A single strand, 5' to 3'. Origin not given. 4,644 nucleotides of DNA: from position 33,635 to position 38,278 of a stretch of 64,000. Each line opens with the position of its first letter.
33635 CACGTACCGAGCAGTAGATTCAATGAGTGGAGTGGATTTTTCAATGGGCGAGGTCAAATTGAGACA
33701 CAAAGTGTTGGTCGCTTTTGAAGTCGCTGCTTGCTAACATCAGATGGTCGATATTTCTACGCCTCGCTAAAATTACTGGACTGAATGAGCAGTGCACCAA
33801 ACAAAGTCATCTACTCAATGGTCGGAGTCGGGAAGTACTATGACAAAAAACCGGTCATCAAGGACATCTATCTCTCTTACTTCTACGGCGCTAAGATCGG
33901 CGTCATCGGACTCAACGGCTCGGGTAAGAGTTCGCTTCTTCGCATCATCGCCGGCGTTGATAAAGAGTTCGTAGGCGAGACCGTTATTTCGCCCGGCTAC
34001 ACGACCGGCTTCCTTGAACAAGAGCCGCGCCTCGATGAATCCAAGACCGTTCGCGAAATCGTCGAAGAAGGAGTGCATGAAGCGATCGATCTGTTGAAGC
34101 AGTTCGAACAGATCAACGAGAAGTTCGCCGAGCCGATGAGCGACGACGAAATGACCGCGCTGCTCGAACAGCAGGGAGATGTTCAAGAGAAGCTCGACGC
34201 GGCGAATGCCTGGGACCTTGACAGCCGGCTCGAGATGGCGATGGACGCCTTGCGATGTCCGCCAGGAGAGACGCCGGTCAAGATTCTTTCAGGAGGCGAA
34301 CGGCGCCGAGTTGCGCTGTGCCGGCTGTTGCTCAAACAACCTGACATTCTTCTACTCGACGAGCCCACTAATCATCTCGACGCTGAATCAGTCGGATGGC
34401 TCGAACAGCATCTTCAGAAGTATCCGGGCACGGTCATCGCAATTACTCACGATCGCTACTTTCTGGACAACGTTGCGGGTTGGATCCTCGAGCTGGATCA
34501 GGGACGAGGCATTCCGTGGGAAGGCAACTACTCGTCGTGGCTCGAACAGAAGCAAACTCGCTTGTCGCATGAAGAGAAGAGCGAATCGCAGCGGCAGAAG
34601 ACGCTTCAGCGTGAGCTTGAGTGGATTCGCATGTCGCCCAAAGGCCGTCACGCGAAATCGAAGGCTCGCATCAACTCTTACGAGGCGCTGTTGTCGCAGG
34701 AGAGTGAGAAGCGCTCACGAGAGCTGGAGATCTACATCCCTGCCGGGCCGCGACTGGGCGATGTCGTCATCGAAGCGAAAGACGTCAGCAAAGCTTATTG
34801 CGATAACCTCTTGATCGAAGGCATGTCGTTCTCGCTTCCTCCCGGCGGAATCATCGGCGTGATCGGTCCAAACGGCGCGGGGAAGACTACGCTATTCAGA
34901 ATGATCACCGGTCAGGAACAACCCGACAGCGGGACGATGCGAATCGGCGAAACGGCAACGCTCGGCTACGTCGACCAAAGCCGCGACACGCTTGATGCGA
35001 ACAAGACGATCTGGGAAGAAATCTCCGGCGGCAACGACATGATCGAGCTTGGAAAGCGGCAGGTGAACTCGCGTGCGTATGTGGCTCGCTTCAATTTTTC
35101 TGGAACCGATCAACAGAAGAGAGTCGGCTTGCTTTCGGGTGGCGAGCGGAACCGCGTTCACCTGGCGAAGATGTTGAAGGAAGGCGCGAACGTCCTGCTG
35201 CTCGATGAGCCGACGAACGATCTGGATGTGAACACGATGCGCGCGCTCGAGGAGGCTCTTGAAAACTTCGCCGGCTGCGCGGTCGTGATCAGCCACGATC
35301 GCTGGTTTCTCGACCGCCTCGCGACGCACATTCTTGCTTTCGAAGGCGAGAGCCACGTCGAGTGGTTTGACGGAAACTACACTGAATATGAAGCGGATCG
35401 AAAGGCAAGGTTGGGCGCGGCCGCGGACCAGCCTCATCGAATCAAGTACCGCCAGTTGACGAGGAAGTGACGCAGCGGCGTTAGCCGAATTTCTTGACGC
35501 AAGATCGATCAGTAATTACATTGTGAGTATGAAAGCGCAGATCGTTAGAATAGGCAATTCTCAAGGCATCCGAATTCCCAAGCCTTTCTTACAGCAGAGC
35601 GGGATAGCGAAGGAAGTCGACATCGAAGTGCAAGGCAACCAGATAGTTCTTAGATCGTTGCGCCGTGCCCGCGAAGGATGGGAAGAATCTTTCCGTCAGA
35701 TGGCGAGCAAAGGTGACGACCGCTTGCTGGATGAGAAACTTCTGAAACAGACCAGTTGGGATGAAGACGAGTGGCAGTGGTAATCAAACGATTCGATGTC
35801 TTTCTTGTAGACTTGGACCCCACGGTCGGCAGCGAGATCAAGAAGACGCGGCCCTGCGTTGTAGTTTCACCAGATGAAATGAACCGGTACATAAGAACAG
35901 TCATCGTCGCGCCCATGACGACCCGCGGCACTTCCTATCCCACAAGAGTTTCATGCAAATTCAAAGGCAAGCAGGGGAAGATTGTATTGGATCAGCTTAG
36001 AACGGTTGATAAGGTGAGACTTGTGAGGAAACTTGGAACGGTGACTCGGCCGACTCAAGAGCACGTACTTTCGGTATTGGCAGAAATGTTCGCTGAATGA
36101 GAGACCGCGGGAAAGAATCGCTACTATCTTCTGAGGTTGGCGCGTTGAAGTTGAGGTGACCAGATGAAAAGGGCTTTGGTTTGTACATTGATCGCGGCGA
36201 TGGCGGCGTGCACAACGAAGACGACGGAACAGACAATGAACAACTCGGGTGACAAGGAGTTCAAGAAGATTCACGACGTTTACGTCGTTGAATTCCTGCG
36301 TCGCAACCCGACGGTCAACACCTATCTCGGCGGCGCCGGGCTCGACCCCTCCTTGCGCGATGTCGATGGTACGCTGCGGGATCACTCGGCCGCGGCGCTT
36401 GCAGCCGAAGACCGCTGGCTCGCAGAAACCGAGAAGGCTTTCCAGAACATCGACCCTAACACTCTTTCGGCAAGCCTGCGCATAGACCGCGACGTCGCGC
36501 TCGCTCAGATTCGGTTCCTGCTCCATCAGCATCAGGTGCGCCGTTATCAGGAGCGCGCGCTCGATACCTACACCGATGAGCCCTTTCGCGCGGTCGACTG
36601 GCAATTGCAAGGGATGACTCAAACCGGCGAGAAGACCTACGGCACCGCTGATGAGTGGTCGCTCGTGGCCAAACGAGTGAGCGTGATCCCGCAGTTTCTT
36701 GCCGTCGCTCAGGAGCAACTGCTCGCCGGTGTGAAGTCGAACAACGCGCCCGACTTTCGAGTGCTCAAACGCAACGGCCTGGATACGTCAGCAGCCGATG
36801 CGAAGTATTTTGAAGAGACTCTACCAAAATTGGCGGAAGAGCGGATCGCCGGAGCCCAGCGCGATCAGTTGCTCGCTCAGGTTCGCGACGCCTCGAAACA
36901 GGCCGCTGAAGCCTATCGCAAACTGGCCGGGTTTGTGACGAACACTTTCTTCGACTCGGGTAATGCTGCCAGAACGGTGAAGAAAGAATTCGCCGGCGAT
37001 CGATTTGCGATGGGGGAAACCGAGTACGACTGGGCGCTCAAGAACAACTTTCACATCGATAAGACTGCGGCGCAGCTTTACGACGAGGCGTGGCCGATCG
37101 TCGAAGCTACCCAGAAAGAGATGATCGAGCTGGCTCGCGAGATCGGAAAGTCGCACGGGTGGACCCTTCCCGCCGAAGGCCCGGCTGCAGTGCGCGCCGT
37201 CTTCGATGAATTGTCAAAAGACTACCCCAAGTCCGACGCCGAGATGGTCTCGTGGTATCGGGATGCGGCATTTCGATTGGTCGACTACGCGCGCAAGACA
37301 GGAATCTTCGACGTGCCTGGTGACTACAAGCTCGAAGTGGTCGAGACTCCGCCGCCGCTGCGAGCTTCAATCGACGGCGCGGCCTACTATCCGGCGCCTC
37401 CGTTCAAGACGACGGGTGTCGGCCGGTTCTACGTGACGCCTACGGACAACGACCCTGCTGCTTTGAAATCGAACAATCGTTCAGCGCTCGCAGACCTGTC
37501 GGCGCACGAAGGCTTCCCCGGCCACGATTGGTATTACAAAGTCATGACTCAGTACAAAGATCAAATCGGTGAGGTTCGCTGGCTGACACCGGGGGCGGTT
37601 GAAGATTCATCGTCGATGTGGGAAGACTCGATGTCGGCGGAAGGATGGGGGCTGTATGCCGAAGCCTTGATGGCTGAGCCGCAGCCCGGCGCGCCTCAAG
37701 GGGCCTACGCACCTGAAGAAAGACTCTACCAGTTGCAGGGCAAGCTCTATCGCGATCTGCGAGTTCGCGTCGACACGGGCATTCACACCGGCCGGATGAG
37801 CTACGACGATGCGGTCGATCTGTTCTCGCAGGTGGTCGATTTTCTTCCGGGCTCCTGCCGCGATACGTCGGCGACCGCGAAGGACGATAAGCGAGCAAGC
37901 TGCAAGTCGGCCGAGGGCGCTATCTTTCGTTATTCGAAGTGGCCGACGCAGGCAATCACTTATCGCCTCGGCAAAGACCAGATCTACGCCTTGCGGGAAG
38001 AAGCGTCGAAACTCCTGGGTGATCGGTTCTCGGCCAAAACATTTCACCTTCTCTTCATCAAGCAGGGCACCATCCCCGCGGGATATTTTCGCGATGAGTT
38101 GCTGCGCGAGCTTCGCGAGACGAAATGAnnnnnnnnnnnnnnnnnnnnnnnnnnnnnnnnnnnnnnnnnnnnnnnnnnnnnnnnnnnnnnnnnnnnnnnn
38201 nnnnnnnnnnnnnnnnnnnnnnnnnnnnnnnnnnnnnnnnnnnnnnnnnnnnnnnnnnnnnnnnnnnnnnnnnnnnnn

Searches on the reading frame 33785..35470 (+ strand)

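Call 35: search_protein_families(library=pfam, proteins=[window:33785-35470:+], max_evalue=0.001)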
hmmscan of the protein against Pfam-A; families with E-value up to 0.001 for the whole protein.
window:33785-35470:+ (561 aa): 11 families
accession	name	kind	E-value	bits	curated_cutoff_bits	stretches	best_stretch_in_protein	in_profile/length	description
PF00005.33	ABC_tran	-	5e-51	173.3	25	2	345-478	2-137/137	ABC transporter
PF13304.12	AAA_21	-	7.5e-16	59.5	27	0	39-86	3-63/304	AAA domain, putative AbiEii toxin, Type IV TA system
PF12848.13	ABC_tran_Xtn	-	9.9e-13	48.4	25.9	1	235-310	1-78/85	ABC transporter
PF02463.25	SMC_N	-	2.3e-09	37.4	40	0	135-229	135-204/220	RecF/RecN/SMC N terminal domain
PF13401.12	AAA_22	-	1.8e-05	25.5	27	0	355-481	6-97/130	AAA domain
PF01926.29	MMR_HSR1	-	6.2e-05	23.5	21.9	0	357-379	2-24/113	50S ribosome-binding GTPase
PF13476.12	AAA_23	-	8.5e-05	23.7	27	0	354-375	19-40/201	AAA domain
PF13238.12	AAA_18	-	9.4e-05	23.3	29.4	0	38-109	1-68/128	AAA domain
PF00350.29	Dynamin_N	-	0.00024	21.6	27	0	38-117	1-75/168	Dynamin family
PF13521.12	AAA_28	-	0.00045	20.9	27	0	359-409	4-50/164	AAA domain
PF13555.12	AAA_29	-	0.00062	19.9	27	0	349-371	17-39/61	P-loop containing region of AAA domain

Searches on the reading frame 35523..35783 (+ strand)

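Call 37: search_protein_families(library=pfam, proteins=[window:35523-35783:+], max_evalue=0.001)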
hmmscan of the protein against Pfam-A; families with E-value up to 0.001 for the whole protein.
window:35523-35783:+ (86 aa): 1 family
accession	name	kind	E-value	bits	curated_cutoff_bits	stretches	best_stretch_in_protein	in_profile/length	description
PF04014.23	MazE_antitoxin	-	2.5e-09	37.4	24.7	1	7-49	1-46/48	Antidote-toxin recognition MazE, bacterial antitoxin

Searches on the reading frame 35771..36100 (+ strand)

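Call 37: search_protein_families(library=pfam, proteins=[window:35771-36100:+], max_evalue=0.001)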
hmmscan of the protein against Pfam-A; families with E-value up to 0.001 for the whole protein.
window:35771-36100:+ (109 aa): 1 family
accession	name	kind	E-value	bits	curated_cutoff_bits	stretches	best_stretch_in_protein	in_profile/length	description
PF02452.23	PemK_toxin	-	5.6e-31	107.4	23.1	1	6-107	1-109/109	PemK-like, MazF-like toxin of type II toxin-antitoxin system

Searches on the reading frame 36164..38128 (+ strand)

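Call 35: search_protein_families(library=pfam, proteins=[window:36164-38128:+], max_evalue=0.001)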
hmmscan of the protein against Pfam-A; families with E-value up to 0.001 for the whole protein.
window:36164-38128:+ (654 aa): 1 family
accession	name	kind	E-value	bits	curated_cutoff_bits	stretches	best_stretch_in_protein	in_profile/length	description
PF05960.17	DUF885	-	3.7e-78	264.9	32.4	1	49-645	1-531/532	Bacterial protein of unknown function (DUF885)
